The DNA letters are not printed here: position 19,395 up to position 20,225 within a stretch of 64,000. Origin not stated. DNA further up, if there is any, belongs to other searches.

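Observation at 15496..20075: SNF2 ATPase, SWIM zinc finger and MEKHLA (PAS-like) protein packed as one translationally coupled module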

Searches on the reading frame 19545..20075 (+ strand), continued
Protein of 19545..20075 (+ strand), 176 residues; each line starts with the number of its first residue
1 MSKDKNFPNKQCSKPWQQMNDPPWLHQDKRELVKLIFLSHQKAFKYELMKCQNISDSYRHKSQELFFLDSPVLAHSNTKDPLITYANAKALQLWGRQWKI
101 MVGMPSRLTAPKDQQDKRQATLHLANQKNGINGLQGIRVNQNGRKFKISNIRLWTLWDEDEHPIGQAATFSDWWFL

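Call 34: search_protein_families(library=pfam, proteins=[L081:7751-9790:-, L081:9875-10348:+, L081:10453-11607:+, L083:8548-9822:+, L083:9779-10348:+, L083:10345-10773:+, L083:10809-11717:+, L080:6156-9929:+, L080:9920-10465:+, L080:11325-12506:-], max_evalue=0.001)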
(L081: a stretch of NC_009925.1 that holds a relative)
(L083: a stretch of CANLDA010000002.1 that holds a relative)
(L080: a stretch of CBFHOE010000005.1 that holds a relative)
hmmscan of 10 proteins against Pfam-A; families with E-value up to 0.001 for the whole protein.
L081:7751-9790:- (679 aa): 7 families
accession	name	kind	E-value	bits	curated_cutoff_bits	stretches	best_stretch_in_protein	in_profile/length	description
PF10069.14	DICT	-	8.5e-38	129.6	23.8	1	19-137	2-128/129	Sensory domain in DIguanylate Cyclases and Two-component system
PF17150.9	CHASE6_C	-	1.9e-29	102.5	27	1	152-230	1-79/80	C-terminal domain of two-partite extracellular sensor domain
PF02518.31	HATPase_c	-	1.3e-26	93.6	26.4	1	539-649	2-108/111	Histidine kinase-, DNA gyrase B-, and HSP90-like ATPase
PF01590.32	GAF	-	1.1e-17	65.2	22.4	1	258-404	1-133/133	GAF domain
PF00512.31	HisKA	-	2.2e-15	56.9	26.9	1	426-493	1-66/66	His Kinase A (phospho-acceptor) domain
PF13185.12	GAF_2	-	3.5e-09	37.4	28.6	1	257-404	2-135/136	GAF domain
PF13492.12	GAF_3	-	3.8e-06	27.8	27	1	258-404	1-127/129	GAF domain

L081:9875-10348:+ (157 aa): 1 family
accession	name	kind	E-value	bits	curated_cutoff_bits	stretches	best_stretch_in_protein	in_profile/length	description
PF08670.17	MEKHLA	-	1.3e-57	194.1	23.7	1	15-156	2-143/143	MEKHLA domain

L081:10453-11607:+ (384 aa): 2 families
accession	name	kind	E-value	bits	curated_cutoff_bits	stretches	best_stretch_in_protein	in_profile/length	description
PF13808.11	DDE_Tnp_1_assoc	-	6e-35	119.6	32.3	1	10-97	1-88/88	DDE_Tnp_1-associated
PF01609.27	DDE_Tnp_1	-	7.2e-22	78.6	23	1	107-345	5-200/200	Transposase DDE domain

L083:8548-9822:+ (424 aa): 3 families
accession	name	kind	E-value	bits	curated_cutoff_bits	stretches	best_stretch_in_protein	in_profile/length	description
PF00113.28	Enolase_C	-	1.6e-131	438.4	21.5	1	140-423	2-293/296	Enolase, C-terminal TIM barrel domain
PF03952.21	Enolase_N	-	8e-62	207.7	35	1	4-134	1-131/131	Enolase, N-terminal domain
PF13378.12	MR_MLE_C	-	1.6e-06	28.4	29.4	1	263-387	55-174/219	Enolase C-terminal domain-like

L083:9779-10348:+ (189 aa): 1 family
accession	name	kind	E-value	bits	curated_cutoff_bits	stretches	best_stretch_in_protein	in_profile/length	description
PF08670.17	MEKHLA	-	6.8e-50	169.1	23.7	1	52-188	2-143/143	MEKHLA domain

L083:10345-10773:+ (142 aa): 1 family
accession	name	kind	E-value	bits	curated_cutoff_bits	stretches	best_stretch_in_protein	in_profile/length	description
PF06172.17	Cupin_5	-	8.3e-46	155.9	25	1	4-132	1-139/139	Cupin superfamily (DUF985)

L083:10809-11717:+ (302 aa): 1 family
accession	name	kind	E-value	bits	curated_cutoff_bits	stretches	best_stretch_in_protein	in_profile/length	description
PF00487.30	FA_desaturase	-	3.5e-37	129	29.7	1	58-291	3-250/253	Fatty acid desaturase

L080:6156-9929:+ (1257 aa): 5 families
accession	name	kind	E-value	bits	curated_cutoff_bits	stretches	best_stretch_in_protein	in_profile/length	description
PF02965.22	Met_synt_B12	-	7.4e-106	354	25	1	962-1241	2-273/273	Vitamin B12 dependent methionine synthase, activation domain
PF02574.22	S-methyl_trans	-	2.9e-91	306.7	22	1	33-341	2-282/283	Homocysteine S-methyltransferase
PF00809.28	Pterin_bind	-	1.2e-59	202.3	25.5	1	381-619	1-244/244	Pterin binding enzyme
PF02607.22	B12-binding_2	-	3.6e-23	82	23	1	680-752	2-73/74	B12 binding domain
PF02310.24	B12-binding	-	8.6e-18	64.8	32.1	1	770-861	2-95/121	B12 binding domain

L080:9920-10465:+ (181 aa): 1 family
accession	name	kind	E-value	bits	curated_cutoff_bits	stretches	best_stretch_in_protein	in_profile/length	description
PF08670.17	MEKHLA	-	2.9e-52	176.8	23.7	1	36-177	3-143/143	MEKHLA domain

L080:11325-12506:- (393 aa): 2 families
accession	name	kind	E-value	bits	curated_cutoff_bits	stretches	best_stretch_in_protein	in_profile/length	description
PF02457.21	DAC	-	6.7e-34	116.5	27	1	119-236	2-118/119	DisA bacterial checkpoint controller nucleotide-binding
PF19293.4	CdaA_N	-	1.3e-11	44.9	23.8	1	7-85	2-81/81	CdaA N-terminal transmembrane domain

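Call 42: search_protein_families(library=padloc, proteins=[window:19599-20075:+], max_evalue=0.01)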
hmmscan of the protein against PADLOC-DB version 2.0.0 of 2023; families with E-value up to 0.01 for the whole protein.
window:19599-20075:+ (158 aa): 0 families

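Call 75: predict_structure(alignment_id=A3)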
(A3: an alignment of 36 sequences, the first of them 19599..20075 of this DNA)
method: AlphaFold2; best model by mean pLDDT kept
length: 158 residues; sequences in the alignment: 36
mean_pLDDT: 91.2   pTM: 0.86
mean pLDDT of the five models: 91.2, 88.9, 87.9, 87.9, 87.4
residues with pLDDT >= 90: 123; 70-90: 27; 50-70: 8; < 50: 0
segments of 3 or more residues with pLDDT < 50: none
pLDDT, mean of each block of 10 residues (from residue 1): 86 94 92 65 92 95 96 97 95 92 83 93 97 95 94 95
secondary structure, 60 per line:
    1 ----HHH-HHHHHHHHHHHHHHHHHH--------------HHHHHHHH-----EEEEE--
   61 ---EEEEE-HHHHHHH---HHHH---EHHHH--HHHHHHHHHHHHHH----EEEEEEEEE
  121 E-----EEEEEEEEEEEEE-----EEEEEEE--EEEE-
elements in order: H9-26 H41-48 E54-58 E64-68 H70-76 H80-83 H88-91 H94-107 E112-121 E127-139 E145-151 E154-157

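Call 78: fold_search(model_id=the predicted structure, library=pdb)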
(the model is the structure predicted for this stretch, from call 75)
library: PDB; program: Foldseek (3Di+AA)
matches with E <= 10: 1343; with E <= 0.001: 468
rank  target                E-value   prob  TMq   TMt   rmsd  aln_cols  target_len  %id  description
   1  6ph2_B                2.4e-07  1.00  0.58  0.72   3.1       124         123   16  Complete LOV domain from the LOV-HK sensory protein from Brucella abortus (mutant C69S, construct 15-155) (released 2020-12-30)
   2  5hzj_A                5.3e-07  1.00  0.53  0.20  12.9       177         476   12  Crystal structure of photoinhibitable Intersectin1 containing wildtype LOV2 domain (released 2016-12-21)
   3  5hzk_B                6.4e-07  1.00  0.54  0.20  18.0       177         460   14  Crystal structure of photoinhibitable Intersectin1 containing wildtype LOV2 domain in complex with Cdc42 (released 2016-12-21)
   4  6ph2_D                7.2e-07  1.00  0.58  0.71   3.4       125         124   16  Complete LOV domain from the LOV-HK sensory protein from Brucella abortus (mutant C69S, construct 15-155) (released 2020-12-30)
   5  6pps_B                7.2e-07  1.00  0.57  0.37   3.8       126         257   15  A blue light illuminated LOV-PAS construct from the LOV-HK sensory protein from Brucella abortus (construct 15-273) (released 2020-07-15)
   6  6ph3_C                7.2e-07  1.00  0.56  0.38   3.5       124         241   15  LOV-PAS construct from the LOV-HK sensory protein from Brucella abortus (dark-adapted, construct 15-273) (released 2020-12-30)
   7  3lyx_A                7.7e-07  1.00  0.64  0.83   2.1       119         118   13  Crystal structure of the PAS domain of the protein CPS_1291 from Colwellia psychrerythraea. Northeast Structural Genom (released 2010-04-07)
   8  5hzi_A                7.7e-07  1.00  0.54  0.20  12.9       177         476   13  Crystal structure of photoinhibitable Intersectin1 containing C450M mutant LOV2 domain (released 2016-12-21)
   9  5hzk_D                8.2e-07  1.00  0.54  0.20  18.3       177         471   13  Crystal structure of photoinhibitable Intersectin1 containing wildtype LOV2 domain in complex with Cdc42 (released 2016-12-21)
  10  9vf7_D                9.2e-07  1.00  0.56  0.63   2.9       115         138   15  Structure of Meiothermus ruber Mrub_1259 LOV domain with N- and C-terminal alpha helices (MrLOVe) (released 2025-06-25)
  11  6ph2_C                9.2e-07  1.00  0.58  0.71   3.1       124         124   16  Complete LOV domain from the LOV-HK sensory protein from Brucella abortus (mutant C69S, construct 15-155) (released 2020-12-30)
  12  9vf7_B                9.8e-07  1.00  0.56  0.62   2.9       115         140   15  Structure of Meiothermus ruber Mrub_1259 LOV domain with N- and C-terminal alpha helices (MrLOVe) (released 2025-06-25)
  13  3lyx_B                1.0e-06  1.00  0.62  0.80   2.0       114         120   13  Crystal structure of the PAS domain of the protein CPS_1291 from Colwellia psychrerythraea. Northeast Structural Genom (released 2010-04-07)
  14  9vf7_A                1.0e-06  1.00  0.56  0.62   2.9       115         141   15  Structure of Meiothermus ruber Mrub_1259 LOV domain with N- and C-terminal alpha helices (MrLOVe) (released 2025-06-25)
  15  6pps_A                1.1e-06  1.00  0.56  0.37   3.7       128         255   15  A blue light illuminated LOV-PAS construct from the LOV-HK sensory protein from Brucella abortus (construct 15-273) (released 2020-07-15)
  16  6ph2_A                1.4e-06  1.00  0.58  0.71   3.8       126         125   16  Complete LOV domain from the LOV-HK sensory protein from Brucella abortus (mutant C69S, construct 15-155) (released 2020-12-30)
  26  2gj3_A                3.9e-06  1.00  0.59  0.76   2.5       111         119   11  Crystal structure of the FAD-containing PAS domain of the protein NifL from Azotobacter vinelandii. (released 2007-03-06)
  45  8dik_B                6.8e-06  1.00  0.55  0.75   2.3       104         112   15  Redox properties and PAS domain structure of the E. coli Energy Sensor Aer indicate a multi-state sensing mechanism (released 2022-11-09)
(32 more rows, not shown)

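Call 79: search_protein_representatives(alignment_id=A3)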
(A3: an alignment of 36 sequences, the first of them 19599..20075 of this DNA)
Query: 36 sequences, 158 profile positions. Proteins with E-value up to 0.001 (for the whole library): 1726; up to 1e-10: 1104; up to 1e-30: 260. The best 150 are listed.
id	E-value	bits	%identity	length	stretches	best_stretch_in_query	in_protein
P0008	3.7e-64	231.5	-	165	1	1-158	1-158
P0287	1.2e-56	207.2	-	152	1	12-158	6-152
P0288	2.5e-52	193.1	-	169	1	2-158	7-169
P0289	7.4e-51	188.3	-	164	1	3-158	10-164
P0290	8.2e-51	188.2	-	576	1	4-157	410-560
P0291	8.6e-50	184.9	-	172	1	4-158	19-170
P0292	3.0e-49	183.1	-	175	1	4-158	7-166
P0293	4.6e-48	179.2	-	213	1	5-157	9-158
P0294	4.8e-48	179.2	-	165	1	13-158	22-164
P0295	1.6e-47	177.5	-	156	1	3-157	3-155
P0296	2.2e-47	177.0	-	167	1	9-157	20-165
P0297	3.3e-47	176.5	-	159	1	2-157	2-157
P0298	4.1e-47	176.2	-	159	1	3-158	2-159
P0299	1.2e-46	174.6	-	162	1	5-157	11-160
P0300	1.6e-46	174.2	-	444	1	3-157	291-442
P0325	1.2e-41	158.4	-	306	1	14-158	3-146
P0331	6.0e-41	156.1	-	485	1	5-156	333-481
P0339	2.3e-40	154.2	-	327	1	20-158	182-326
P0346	6.1e-40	152.9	-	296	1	11-157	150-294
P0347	7.0e-40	152.7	-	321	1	14-156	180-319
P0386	1.3e-37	145.3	-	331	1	13-153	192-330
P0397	7.5e-37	142.8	-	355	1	12-158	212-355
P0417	3.1e-36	140.8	-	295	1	8-157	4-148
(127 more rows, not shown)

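Call 80: search_protein_families(library=pfam, proteins=[P0290, P0300, P0331, P0339, P0347, P0386, P0397, P0346, P0325, P0417], max_evalue=0.001)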
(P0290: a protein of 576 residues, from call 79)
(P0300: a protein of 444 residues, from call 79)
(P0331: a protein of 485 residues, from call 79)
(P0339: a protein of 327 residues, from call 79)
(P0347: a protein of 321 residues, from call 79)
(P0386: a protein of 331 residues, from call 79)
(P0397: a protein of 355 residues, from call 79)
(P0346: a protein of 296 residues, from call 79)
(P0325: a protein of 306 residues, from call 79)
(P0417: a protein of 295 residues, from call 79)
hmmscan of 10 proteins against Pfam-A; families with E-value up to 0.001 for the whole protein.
P0290 (576 aa): 5 families
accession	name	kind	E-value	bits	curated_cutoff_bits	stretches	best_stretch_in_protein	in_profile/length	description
PF08670.17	MEKHLA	-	7.9e-53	178.6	23.7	1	419-559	2-142/143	MEKHLA domain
PF01170.24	UPF0020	-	4e-50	170.7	22.3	1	163-367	1-195/197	RMKL-like, methyltransferase domain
PF22020.1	RlmL_1st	-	1.9e-26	92.2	27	1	6-60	2-55/55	RlmL ferredoxin-like domain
PF02926.22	THUMP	-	1.1e-10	42.1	20.6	1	70-154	3-84/84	THUMP domain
PF05175.20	MTS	-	0.00015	21.9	23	1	255-315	58-117/170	Methyltransferase small domain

P0300 (444 aa): 3 families
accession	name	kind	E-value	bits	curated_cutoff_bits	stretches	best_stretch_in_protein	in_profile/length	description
PF08670.17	MEKHLA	-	2.6e-48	164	23.7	1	302-441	3-142/143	MEKHLA domain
PF13714.12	PEP_mutase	-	2.9e-40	138.8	31.5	1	4-225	3-219/240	Phosphoenolpyruvate phosphomutase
PF00463.27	ICL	-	4.8e-12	45.6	26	1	65-163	141-244/526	Isocitrate lyase family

P0331 (485 aa): 2 families
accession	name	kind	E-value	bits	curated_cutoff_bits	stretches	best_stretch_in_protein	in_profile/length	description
PF08670.17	MEKHLA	-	2.3e-49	167.4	23.7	1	341-480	2-141/143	MEKHLA domain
PF05235.19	CHAD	-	2.7e-38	132.7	25.6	1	12-242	3-227/228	CHAD domain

P0339 (327 aa): 1 family
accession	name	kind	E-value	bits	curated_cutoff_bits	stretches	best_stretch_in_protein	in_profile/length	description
PF08670.17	MEKHLA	-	4.1e-46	156.9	23.7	1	180-325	7-143/143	MEKHLA domain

P0347 (321 aa): 2 families
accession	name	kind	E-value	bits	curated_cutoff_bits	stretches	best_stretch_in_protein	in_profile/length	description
PF08670.17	MEKHLA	-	6.2e-50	169.3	23.7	1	180-319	3-142/143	MEKHLA domain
PF00697.28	PRAI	-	1.7e-15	57.7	22.7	1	63-143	118-190/193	N-(5'phosphoribosyl)anthranilate (PRA) isomerase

P0386 (331 aa): 2 families
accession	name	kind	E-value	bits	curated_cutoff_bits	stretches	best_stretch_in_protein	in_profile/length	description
PF08670.17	MEKHLA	-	1.1e-48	165.2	23.7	1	192-330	2-139/143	MEKHLA domain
PF03099.24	BPL_LplA_LipB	-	4.2e-15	56.3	21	1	18-128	15-133/133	Biotin/lipoate A/B protein ligase family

P0397 (355 aa): 2 families
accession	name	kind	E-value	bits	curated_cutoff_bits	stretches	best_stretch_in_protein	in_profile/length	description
PF08670.17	MEKHLA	-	1.2e-50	171.6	23.7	1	214-353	3-142/143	MEKHLA domain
PF00485.24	PRK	-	1.5e-05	25.3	22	1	3-193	6-191/196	Phosphoribulokinase / Uridine kinase family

P0346 (296 aa): 2 families
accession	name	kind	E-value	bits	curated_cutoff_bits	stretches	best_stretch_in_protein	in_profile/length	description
PF08670.17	MEKHLA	-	4.1e-54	182.8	23.7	1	152-293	2-142/143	MEKHLA domain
PF04134.17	DCC1-like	-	1.1e-23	85.1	27.8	1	5-116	1-113/113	DCC1-like thiol-disulfide oxidoreductase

P0325 (306 aa): 6 families
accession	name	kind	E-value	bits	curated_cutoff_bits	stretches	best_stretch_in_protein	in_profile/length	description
PF08670.17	MEKHLA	-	4.5e-48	163.2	23.7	1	2-144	2-142/143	MEKHLA domain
PF00583.31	Acetyltransf_1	-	7.6e-15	55.7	20.7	1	177-280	14-116/116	Acetyltransferase (GNAT) family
PF13508.13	Acetyltransf_7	-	5.6e-11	43.1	27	1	199-280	5-82/84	Acetyltransferase (GNAT) domain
PF13673.13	Acetyltransf_10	-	4.3e-09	36.9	23.6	1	192-281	26-108/128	Acetyltransferase (GNAT) domain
PF08445.16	FR47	-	2.5e-06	27.8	22.1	1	200-281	2-78/86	FR47-like protein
PF13527.13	Acetyltransf_9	-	7.1e-05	23.3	25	1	194-282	38-126/127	Acetyltransferase (GNAT) domain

P0417 (295 aa): 2 families
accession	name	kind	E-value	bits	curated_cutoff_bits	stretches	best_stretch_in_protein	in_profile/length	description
PF08670.17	MEKHLA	-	2.4e-46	157.6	23.7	1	10-147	3-142/143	MEKHLA domain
PF06094.17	GGACT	-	3.3e-20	73.3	22.8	1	153-263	1-119/120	Gamma-glutamyl cyclotransferase, AIG2-like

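Call 92: list_cluster_members(proteins=[P0001, P0047])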
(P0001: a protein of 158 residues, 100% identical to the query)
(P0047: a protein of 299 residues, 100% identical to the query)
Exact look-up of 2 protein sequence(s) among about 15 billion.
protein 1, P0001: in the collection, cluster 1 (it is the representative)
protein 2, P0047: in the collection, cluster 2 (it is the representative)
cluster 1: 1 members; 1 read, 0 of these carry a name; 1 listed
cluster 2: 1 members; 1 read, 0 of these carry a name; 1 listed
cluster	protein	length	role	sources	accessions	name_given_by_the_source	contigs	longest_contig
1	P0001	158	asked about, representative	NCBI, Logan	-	-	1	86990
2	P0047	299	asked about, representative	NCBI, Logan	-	-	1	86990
